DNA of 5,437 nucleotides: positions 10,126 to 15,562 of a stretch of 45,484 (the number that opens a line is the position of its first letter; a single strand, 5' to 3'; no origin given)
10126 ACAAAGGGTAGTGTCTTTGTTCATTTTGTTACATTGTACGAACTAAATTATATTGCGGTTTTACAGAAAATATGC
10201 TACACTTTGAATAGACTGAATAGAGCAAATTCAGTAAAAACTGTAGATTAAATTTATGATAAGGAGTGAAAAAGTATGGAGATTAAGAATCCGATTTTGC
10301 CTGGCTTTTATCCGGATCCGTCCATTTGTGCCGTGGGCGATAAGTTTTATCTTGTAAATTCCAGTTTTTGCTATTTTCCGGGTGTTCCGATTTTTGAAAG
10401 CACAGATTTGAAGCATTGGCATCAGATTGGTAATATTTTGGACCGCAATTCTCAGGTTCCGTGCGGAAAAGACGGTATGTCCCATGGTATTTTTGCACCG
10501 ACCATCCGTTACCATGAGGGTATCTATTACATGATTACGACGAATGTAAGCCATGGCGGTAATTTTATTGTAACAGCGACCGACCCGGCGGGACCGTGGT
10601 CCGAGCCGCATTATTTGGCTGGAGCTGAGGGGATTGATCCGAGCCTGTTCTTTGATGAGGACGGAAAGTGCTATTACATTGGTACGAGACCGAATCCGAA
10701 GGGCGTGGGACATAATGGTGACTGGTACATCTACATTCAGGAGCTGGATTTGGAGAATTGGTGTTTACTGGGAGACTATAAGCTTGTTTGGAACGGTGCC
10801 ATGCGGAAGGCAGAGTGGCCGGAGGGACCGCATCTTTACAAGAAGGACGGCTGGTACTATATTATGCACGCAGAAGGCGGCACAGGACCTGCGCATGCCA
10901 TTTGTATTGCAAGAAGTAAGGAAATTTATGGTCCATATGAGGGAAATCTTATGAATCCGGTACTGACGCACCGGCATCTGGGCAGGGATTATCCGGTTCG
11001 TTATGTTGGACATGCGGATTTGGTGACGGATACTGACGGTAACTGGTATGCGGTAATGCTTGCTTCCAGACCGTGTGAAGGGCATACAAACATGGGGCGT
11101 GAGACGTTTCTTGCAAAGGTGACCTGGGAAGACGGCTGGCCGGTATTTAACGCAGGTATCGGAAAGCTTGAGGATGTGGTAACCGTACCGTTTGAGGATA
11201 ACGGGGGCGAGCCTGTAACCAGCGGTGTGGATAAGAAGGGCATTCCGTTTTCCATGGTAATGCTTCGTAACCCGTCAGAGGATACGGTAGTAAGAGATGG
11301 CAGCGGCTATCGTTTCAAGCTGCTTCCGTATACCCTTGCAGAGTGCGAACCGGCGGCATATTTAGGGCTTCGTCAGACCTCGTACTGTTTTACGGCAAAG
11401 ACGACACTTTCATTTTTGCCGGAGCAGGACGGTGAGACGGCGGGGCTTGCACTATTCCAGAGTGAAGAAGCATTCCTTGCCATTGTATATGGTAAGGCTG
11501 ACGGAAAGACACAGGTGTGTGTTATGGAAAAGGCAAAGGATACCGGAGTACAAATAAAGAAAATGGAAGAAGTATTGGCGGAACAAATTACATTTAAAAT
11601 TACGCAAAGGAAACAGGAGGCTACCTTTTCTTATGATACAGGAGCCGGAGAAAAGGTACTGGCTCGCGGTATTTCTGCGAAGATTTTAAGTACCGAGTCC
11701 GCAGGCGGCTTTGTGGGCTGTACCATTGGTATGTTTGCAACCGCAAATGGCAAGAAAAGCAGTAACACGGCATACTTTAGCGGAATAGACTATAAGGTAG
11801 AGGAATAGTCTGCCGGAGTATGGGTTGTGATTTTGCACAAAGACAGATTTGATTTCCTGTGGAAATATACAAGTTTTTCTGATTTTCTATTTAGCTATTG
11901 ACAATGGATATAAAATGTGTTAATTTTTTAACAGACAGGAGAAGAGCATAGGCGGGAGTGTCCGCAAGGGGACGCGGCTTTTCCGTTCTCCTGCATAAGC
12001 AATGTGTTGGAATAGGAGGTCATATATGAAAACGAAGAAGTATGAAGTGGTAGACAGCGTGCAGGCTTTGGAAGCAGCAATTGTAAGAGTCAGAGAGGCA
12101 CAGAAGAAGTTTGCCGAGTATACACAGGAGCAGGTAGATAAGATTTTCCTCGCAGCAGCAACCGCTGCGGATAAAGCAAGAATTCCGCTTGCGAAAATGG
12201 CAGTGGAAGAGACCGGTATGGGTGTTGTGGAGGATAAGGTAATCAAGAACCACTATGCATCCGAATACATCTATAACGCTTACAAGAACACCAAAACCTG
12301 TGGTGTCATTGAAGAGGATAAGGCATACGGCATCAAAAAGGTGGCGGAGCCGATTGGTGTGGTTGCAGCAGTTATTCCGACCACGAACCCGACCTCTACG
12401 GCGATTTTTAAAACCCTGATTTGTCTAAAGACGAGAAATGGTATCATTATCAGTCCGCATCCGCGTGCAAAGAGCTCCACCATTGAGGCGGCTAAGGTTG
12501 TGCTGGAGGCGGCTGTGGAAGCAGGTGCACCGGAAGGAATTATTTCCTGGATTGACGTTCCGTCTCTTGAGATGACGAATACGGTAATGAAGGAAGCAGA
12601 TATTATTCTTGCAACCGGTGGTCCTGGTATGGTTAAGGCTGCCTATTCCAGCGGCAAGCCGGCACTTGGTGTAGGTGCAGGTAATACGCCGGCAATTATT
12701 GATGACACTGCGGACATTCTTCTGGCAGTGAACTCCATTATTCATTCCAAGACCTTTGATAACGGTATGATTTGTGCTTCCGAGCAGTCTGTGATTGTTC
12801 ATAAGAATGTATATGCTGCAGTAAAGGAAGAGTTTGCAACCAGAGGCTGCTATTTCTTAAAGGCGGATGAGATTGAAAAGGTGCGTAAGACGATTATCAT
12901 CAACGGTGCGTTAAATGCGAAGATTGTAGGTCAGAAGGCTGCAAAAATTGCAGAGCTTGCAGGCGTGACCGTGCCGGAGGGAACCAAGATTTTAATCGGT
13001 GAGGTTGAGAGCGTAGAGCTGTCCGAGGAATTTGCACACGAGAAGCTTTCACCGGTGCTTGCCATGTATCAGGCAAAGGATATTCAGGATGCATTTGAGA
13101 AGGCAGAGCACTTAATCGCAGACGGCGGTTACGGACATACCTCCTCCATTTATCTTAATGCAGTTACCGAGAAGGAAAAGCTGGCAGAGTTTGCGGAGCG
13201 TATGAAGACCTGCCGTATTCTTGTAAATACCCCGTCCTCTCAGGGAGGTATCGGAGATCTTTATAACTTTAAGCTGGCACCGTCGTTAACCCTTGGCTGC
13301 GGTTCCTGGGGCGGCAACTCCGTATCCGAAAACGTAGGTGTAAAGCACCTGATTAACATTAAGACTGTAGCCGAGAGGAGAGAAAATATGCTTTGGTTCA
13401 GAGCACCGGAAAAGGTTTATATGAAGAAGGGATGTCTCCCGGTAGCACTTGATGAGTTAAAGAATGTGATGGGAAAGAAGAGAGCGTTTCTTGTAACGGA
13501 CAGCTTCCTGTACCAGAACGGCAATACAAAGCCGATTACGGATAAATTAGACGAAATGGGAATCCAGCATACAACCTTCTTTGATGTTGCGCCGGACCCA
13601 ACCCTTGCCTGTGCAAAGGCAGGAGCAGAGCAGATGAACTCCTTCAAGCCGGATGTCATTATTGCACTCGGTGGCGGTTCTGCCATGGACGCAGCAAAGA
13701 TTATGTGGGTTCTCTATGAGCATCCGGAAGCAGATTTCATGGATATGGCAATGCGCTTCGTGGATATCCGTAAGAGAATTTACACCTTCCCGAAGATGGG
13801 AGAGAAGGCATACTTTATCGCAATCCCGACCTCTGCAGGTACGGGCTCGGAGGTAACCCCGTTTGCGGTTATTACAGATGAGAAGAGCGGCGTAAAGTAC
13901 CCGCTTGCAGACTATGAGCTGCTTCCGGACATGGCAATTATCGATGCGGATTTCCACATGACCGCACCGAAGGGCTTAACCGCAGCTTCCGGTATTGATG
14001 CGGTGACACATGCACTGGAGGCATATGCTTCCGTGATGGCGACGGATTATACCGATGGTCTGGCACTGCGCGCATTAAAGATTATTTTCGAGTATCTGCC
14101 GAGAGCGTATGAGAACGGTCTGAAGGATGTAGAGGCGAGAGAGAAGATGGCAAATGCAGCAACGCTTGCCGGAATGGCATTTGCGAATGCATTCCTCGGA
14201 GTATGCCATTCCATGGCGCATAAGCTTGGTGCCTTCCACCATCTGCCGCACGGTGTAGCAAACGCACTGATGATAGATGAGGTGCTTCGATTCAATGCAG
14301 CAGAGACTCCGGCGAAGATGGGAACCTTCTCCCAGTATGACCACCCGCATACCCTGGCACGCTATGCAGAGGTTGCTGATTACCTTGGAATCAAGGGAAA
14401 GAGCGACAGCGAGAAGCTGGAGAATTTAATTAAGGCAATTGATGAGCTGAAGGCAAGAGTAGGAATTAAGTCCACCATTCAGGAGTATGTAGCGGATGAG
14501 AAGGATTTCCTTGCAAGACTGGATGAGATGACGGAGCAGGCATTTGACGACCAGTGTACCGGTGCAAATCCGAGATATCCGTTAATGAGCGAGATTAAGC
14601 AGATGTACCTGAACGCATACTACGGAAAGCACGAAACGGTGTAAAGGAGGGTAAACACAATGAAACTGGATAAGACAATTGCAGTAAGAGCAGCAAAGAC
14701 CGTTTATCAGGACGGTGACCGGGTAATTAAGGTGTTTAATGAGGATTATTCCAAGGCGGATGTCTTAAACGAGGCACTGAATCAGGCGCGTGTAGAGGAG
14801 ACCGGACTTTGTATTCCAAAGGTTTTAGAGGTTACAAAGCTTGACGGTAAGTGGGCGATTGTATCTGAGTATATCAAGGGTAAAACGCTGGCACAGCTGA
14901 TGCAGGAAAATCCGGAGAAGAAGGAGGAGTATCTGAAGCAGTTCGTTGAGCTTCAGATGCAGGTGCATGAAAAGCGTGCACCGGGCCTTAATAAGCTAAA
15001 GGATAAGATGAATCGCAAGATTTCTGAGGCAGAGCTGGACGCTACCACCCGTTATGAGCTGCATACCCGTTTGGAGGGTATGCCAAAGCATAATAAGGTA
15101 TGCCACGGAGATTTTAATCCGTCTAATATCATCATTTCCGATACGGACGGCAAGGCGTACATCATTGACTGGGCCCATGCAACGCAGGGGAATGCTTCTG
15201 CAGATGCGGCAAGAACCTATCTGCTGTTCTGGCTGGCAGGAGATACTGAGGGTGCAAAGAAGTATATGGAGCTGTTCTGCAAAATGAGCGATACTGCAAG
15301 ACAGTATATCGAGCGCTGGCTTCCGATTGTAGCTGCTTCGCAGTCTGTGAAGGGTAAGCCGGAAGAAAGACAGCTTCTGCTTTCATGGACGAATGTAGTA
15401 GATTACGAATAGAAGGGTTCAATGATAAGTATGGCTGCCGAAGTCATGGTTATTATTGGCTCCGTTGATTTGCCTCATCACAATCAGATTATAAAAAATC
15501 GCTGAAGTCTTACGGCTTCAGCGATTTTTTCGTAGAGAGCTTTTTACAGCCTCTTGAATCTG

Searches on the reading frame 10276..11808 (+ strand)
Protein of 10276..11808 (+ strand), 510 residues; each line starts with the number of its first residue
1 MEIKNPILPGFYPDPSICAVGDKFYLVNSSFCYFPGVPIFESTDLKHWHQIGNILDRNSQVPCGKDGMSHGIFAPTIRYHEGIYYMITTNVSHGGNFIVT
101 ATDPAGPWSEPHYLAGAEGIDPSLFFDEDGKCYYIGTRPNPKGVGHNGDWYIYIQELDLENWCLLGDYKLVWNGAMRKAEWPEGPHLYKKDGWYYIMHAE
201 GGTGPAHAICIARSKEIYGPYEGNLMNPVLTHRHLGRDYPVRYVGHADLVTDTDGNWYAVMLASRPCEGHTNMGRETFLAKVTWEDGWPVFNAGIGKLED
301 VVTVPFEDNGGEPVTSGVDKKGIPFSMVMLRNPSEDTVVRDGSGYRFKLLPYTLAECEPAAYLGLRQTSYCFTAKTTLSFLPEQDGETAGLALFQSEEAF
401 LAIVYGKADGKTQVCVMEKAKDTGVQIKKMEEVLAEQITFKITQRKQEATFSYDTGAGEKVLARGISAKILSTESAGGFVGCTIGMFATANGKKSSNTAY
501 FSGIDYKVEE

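Call 5: search_protein_families(library=pfam, proteins=[window:10276-11808:+], max_evalue=0.001)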
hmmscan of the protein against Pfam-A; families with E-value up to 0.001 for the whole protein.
window:10276-11808:+ (510 aa): 2 families
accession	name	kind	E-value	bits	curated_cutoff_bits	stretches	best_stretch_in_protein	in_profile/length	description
PF04616.20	Glyco_hydro_43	-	2.2e-89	300.1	32.2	1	3-289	1-288/288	Glycosyl hydrolases family 43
PF17851.8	GH43_C2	-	3.2e-32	112.4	22.7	1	326-507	12-203/203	Beta xylosidase C-terminal Concanavalin A-like domain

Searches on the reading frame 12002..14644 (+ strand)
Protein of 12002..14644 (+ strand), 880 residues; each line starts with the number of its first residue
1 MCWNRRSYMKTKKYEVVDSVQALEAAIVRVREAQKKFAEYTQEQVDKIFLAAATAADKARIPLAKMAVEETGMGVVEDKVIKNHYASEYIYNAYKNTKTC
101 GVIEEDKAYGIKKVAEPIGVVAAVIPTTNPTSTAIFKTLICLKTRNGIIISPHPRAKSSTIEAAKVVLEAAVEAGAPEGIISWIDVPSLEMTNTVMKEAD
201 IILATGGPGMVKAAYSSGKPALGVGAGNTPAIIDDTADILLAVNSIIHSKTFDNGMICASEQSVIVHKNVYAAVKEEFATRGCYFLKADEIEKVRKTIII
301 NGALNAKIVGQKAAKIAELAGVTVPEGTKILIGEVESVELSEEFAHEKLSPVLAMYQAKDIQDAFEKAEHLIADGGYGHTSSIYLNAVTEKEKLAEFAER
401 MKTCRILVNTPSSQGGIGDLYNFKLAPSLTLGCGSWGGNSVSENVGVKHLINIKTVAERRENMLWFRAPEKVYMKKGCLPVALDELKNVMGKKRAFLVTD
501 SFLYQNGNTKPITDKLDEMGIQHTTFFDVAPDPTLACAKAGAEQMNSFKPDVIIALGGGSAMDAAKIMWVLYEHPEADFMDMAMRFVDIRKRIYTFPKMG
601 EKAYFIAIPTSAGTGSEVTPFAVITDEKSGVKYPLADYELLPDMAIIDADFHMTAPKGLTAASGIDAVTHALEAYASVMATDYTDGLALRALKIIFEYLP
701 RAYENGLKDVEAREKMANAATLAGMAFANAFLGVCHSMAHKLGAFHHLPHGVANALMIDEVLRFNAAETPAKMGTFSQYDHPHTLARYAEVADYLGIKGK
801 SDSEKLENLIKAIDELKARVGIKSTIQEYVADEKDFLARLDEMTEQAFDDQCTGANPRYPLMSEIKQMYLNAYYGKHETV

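Call 5: search_protein_families(library=pfam, proteins=[window:12002-14644:+], max_evalue=0.001)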
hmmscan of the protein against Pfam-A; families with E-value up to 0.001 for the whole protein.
window:12002-14644:+ (880 aa): 4 families
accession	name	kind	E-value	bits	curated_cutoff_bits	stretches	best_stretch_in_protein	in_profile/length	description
PF25137.1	ADH_Fe_C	-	2.4e-55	187.7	27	1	660-873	1-194/194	Fe-containing alcohol dehydrogenase family, C-terminal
PF00465.25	Fe-ADH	-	1e-46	159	31.3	1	469-648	1-167/168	Iron-containing alcohol dehydrogenase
PF00171.27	Aldedh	-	2.2e-24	86.3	23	1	21-412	29-426/461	Aldehyde dehydrogenase family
PF13685.12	Fe-ADH_2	-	6.5e-09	36.4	28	1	486-568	13-93/149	Iron-containing alcohol dehydrogenase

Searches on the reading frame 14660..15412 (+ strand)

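Call 5: search_protein_families(library=pfam, proteins=[window:14660-15412:+], max_evalue=0.001)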
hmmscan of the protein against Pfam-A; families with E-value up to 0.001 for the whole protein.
window:14660-15412:+ (250 aa): 6 families
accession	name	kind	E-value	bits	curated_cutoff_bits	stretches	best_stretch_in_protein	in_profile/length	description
PF01636.29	APH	-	1.6e-14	54.7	23.2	1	17-191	19-214/239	Phosphotransferase enzyme family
PF01163.29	RIO1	-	1.6e-09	38.1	22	1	127-176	106-153/187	RIO domain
PF19974.5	TCAD9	-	1.9e-07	31.1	40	1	143-184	295-335/429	Ternary complex associated domain 9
PF00069.31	Pkinase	-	4.2e-06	26.8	31.7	0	133-182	106-153/263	Protein kinase domain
PF01633.27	Choline_kinase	-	0.00014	21.7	29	1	89-184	109-201/300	Choline/ethanolamine kinase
PF02958.26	EcKL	-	0.0004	20.2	22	1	79-182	153-256/294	Ecdysteroid kinase-like family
